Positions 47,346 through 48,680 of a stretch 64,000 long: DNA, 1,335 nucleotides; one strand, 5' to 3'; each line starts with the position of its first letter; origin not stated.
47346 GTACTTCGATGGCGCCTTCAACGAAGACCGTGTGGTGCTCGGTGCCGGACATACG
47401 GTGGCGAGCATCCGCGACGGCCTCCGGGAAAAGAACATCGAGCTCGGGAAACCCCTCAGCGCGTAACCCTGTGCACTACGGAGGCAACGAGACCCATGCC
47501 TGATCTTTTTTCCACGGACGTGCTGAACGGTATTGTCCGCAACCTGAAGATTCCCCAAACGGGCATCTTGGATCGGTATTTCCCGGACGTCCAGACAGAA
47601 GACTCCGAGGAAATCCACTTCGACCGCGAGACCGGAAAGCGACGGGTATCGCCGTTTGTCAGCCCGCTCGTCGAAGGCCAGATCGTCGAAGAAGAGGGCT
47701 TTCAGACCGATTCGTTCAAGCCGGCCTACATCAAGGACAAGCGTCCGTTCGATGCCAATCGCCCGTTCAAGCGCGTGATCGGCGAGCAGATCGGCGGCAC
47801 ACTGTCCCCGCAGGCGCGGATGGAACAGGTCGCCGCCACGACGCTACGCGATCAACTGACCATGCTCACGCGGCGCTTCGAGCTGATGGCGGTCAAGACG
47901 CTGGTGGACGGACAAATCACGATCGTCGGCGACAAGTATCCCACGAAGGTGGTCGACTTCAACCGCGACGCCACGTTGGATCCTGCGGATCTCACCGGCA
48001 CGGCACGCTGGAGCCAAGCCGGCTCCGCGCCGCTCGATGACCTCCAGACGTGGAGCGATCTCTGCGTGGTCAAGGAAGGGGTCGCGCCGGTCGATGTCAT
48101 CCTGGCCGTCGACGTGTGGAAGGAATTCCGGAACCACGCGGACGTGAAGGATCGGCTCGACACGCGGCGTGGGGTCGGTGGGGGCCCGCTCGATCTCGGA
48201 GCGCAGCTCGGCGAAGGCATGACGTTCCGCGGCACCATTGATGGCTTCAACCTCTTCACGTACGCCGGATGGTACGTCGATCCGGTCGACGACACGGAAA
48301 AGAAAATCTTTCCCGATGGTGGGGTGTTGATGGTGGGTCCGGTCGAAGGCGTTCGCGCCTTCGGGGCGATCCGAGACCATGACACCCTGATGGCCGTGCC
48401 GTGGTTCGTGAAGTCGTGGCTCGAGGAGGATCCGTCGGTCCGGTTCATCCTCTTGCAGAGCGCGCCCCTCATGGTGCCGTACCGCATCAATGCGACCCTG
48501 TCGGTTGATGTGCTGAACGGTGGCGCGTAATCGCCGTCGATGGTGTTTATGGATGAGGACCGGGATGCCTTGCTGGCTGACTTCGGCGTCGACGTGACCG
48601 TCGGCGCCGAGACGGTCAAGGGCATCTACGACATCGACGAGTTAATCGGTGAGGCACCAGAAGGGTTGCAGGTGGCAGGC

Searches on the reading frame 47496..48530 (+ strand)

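Call 81: search_protein_families(library=phrogs, proteins=[window:47496-48530:+], max_evalue=0.001)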
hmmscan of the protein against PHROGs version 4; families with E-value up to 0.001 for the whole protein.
window:47496-48530:+ (344 aa): 6 families
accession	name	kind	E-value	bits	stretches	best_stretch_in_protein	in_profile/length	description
phrog_29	-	head and packaging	1e-78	266.5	1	3-342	27-361/439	major head protein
phrog_2353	-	head and packaging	6.7e-43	148.1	1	4-298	3-295/481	major head protein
phrog_6020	-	head and packaging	3.6e-33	115.6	1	28-339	27-340/473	major head protein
phrog_6281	-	unknown function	7.2e-26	92.1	1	5-202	4-200/209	-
phrog_18489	-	unknown function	8.8e-10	39.8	1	4-91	5-89/151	-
phrog_1005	-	head and packaging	0.00013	22.4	1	165-222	142-199/315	major head protein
